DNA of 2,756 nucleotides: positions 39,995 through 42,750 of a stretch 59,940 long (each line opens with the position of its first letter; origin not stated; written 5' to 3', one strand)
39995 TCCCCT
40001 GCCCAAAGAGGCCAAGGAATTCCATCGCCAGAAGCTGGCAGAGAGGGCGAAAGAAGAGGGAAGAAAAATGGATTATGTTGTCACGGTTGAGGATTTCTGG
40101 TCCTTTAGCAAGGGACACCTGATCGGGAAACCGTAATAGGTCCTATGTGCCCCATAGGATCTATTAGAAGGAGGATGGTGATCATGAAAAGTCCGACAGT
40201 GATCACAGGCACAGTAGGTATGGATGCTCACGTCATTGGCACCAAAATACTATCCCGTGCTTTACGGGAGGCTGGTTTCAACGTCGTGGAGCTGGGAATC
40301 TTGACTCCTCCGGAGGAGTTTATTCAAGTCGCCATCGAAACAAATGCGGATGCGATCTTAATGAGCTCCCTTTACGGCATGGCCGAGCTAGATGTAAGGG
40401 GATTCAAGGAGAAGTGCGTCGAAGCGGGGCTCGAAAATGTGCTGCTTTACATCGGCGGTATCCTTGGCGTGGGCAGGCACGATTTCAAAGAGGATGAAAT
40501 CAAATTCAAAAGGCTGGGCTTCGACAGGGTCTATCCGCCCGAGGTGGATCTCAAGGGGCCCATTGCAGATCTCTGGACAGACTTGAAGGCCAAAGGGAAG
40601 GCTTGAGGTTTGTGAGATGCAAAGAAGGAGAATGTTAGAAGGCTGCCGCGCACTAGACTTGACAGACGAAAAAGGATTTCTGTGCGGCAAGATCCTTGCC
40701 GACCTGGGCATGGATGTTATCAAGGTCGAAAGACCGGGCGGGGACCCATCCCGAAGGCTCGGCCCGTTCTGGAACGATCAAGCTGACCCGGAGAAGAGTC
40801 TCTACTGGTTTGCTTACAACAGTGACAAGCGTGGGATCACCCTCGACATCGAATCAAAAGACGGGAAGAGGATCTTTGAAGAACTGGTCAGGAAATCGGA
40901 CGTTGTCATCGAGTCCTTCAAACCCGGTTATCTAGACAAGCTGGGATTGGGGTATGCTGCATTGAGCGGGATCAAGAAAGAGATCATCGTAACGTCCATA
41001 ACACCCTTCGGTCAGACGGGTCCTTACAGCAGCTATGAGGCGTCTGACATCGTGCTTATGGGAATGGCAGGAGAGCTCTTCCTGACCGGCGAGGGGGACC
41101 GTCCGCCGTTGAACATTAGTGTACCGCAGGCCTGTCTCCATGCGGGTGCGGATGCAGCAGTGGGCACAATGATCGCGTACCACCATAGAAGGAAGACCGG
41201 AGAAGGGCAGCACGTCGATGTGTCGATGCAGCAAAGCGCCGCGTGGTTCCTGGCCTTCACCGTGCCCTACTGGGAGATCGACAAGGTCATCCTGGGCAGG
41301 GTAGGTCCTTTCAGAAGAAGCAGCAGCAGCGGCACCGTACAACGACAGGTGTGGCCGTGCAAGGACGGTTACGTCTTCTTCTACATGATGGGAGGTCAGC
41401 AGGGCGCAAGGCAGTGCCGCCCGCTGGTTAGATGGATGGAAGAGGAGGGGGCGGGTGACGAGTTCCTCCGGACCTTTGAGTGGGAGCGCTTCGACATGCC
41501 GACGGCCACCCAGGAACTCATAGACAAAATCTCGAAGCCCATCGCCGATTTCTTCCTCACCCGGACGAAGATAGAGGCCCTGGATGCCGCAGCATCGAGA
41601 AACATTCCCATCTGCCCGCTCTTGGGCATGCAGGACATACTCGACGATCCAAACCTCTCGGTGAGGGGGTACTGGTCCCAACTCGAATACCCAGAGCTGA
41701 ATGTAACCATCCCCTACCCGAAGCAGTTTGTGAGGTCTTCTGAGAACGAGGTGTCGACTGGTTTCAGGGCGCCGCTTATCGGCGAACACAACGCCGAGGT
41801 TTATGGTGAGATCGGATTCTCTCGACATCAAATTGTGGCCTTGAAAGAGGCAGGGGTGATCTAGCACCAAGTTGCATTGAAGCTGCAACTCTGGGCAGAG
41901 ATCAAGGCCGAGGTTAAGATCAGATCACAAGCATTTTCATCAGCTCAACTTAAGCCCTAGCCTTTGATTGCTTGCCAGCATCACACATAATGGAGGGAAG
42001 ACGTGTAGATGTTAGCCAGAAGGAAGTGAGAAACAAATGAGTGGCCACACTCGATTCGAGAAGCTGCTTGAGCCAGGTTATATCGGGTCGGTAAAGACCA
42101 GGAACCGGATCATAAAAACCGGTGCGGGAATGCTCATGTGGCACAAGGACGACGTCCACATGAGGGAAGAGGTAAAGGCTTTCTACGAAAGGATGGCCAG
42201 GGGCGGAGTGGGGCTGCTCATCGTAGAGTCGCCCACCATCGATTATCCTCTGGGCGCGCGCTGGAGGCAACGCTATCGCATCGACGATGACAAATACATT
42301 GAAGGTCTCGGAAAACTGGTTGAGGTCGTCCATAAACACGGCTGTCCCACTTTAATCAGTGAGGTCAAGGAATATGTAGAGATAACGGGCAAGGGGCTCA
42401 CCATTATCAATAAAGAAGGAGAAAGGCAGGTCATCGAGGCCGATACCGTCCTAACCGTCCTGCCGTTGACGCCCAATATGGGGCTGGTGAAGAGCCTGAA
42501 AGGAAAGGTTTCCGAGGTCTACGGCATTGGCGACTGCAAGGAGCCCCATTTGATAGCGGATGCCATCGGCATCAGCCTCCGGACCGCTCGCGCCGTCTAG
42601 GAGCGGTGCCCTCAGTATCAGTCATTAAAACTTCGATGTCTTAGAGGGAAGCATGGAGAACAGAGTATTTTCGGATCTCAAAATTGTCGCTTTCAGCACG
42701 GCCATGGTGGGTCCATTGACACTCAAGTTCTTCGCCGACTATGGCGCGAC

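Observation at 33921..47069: Complete glutamate-mutase-like B12 set embedded in a CoA-transferase/crotonase/PrpD cluster with no methylaspartase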

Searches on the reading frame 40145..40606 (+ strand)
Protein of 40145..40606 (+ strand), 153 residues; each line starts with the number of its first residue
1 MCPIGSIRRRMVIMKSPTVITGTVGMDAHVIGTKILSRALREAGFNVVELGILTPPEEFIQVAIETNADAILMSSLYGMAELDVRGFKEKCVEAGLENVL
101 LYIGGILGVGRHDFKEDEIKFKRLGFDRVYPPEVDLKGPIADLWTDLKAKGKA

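Call 3: search_protein_families(library=pfam, proteins=[window:40145-40606:+])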
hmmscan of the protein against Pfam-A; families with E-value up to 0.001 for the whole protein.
window:40145-40606:+ (153 aa): 1 family
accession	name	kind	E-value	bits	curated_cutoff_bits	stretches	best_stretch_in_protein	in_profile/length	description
PF02310.24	B12-binding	-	3.1e-14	53.3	32.1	1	18-107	2-90/121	B12 binding domain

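Call 5: search_protein_families(library=ncbifam, proteins=[window:40145-40606:+])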
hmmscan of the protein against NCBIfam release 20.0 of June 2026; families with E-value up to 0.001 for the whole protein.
window:40145-40606:+ (153 aa): 16 families
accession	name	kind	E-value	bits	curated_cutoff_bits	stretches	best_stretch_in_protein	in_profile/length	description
NF002612.0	PRK02261.1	equivalog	1.5e-56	190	110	1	14-151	1-138/148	methylaspartate mutase subunit S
TIGR01501.1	MthylAspMutase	equivalog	1.1e-47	161.1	135.8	1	17-148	2-133/134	methylaspartate mutase subunit S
TIGR00640.1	acid_CoA_mut_C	subfamily_domain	3e-15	56.4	57.45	1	17-148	3-128/132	methylmalonyl-CoA mutase C-terminal domain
NF041607.1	dimeth_corrin_MtbC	equivalog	3.2e-11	43.1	350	1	16-105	82-172/203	dimethylamine corrinoid protein MtbC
NF047996.1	corrin_MtgC_2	exception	1.3e-10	41.1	370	1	16-105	89-179/212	glycine betaine-specific corrinoid protein MtgC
TIGR02370.1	pyl_corrinoid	subfamily_domain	3.4e-10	39.6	215.3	1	17-105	85-174/197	methyltransferase cognate corrinoid protein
NF006944.0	PRK09426.1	equivalog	4e-10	38.3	876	1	15-146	588-713/721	methylmalonyl-CoA mutase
NF040743.1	ornith_mutase_E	equivalog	2.1e-09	35.9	800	1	12-106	591-692/730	D-ornithine 4,5-aminomutase subunit OraE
TIGR02082.1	metH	equivalog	7.8e-09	33.7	1010.85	1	18-79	735-796/1182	methionine synthase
NF007024.0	PRK09490.1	equivalog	1e-07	30.1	1497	1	16-79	751-814/1234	methionine synthase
NF047995.1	corrinoid_MtgC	exception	7.2e-07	28.9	310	1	19-78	95-154/215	glycine betaine-specific corrinoid protein MtgC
NF040655.1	MtaC_Meth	equivalog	5.9e-06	25.5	420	1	18-101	121-204/253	methanol--corrinoid protein MtaC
NF045497.1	IsobCoAmut_IcmF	equivalog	3.1e-05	22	1500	1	19-133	5-115/1076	fused isobutyryl-CoA mutase/GTPase IcmF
NF052385.1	Lys_5_6_beta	equivalog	9.3e-05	22.2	280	1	8-89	99-183/241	lysine 5,6-aminomutase subunit beta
NF040669.1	MtaC2_Meth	equivalog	9.4e-05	21.9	450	1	18-116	128-224/267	methanol--corrinoid protein MtaC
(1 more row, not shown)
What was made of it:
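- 40145..40606 (+): GlmS B12-binding subunit (alternative start at 40184). DxHxxG is intact. NF002612 190 bits against a cut-off of 110 (call 5).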

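Call 11: search_solved_structures(query=window:40145-40606:+, show_alignments=2, max_evalue=0.00001)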
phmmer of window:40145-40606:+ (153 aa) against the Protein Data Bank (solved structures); distinct sequences matched with E-value up to 0.00001: 14.
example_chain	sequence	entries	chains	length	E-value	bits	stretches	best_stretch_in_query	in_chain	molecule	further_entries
1i9c_A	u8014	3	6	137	7.3e-42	146.2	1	14-148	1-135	GLUTAMATE MUTASE | Glutamate mutase sigma subunit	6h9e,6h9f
1b1a_A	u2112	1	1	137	1e-41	145.7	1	14-148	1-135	GLUTAMATE MUTASE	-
1cb7_A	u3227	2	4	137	2e-41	144.8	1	14-148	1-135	PROTEIN (GLUTAMATE MUTASE)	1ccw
1be1_A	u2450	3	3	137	1e-38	136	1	14-143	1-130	GLUTAMATE MUTASE | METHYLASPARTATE MUTASE S CHAIN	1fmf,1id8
2yxb_A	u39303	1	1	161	9.4e-11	45.2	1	17-109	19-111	Coenzyme B12-dependent mutase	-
4r3u_C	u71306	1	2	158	8.1e-10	42.2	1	19-107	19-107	2-hydroxyisobutyryl-CoA mutase small subunit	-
8dpb_C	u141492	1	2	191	6.7e-07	32.7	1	16-114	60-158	Methylmalonyl-CoA mutase, alpha subunit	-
1y80_A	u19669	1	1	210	1.1e-06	32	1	18-106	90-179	Predicted cobalamin binding protein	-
6oxc_A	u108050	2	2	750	4.2e-06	30.1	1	16-133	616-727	Methylmalonyl-CoA mutase large subunit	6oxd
1e1c_A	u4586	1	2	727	4.3e-06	30.1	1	16-116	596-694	METHYLMALONYL-COA MUTASE ALPHA CHAIN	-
5req_A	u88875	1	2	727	4.4e-06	30.1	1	16-116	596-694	PROTEIN (METHYLMALONYL-COA MUTASE ALPHA-SUBUNIT)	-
1req_A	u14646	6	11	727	4.4e-06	30.1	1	16-116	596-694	METHYLMALONYL-COA MUTASE | PROTEIN (METHYLMALONYL-COA MUTASE)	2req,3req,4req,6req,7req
7xcn_M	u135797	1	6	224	5.1e-06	29.8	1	14-105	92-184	Trimethylamine methyltransferase corrinoid protein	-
1bmt_A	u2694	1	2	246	5.5e-06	29.7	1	19-106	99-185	METHIONINE SYNTHASE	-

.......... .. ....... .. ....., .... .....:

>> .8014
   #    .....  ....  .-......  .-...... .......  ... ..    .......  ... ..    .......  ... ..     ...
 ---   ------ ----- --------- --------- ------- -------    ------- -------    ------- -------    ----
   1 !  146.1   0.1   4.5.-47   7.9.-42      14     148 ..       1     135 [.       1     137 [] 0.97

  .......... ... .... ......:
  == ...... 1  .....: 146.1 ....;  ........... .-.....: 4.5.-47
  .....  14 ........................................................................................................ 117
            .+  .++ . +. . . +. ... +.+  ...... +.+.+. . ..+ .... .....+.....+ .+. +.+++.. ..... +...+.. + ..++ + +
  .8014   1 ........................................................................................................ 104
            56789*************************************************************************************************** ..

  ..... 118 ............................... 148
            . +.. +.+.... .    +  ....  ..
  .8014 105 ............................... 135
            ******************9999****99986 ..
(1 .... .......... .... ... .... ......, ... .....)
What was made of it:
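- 40145..40606 (+): 1I9C_A 146 bits (call 11).
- Closest known: Glutamate. Same: GlmS matches at 146 bits with DxHxxG (call 11).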

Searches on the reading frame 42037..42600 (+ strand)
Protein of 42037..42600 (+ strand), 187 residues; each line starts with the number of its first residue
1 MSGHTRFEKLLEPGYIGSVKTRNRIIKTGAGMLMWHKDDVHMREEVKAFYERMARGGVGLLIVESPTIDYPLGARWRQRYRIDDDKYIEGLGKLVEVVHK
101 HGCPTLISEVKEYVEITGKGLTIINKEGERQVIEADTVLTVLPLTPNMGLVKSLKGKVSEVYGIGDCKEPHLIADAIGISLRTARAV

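Call 3: search_protein_families(library=pfam, proteins=[window:42037-42600:+])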
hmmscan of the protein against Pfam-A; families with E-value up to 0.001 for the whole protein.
window:42037-42600:+ (187 aa): 1 family
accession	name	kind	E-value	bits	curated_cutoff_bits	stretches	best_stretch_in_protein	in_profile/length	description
PF00724.26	Oxidored_FMN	-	5.9e-10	39.4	27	1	9-105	1-96/342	NADH:flavin oxidoreductase / NADH oxidase family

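Call 19: search_protein_families(library=ncbifam, proteins=[window:42037-42600:+], max_evalue=0.00001)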
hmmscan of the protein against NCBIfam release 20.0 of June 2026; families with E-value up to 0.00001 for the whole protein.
window:42037-42600:+ (187 aa): 5 families
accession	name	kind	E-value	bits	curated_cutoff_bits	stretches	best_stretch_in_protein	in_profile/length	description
TIGR03997.1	mycofact_OYE_2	equivalog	3.2e-16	58.9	793.15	1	10-106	2-95/645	mycofactocin system FadH/OYE family oxidoreductase 2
NF045599.1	bili_reduct_long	exception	5.7e-10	38.1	750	0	10-103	1-89/641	bilirubin reductase, long form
NF041087.1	bile_acid_BaiCD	equivalog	1.6e-09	36.4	825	1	7-103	1-94/642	bile acid Fe-S flavoenzyme BaiCD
NF010047.0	PRK13523.1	equivalog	7.2e-09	35.1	431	1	9-105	4-99/339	NADPH dehydrogenase NamA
NF045592.1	bili_reduct_N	equivalog_domain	1.9e-06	27.3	425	1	9-104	1-85/363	bilirubin reductase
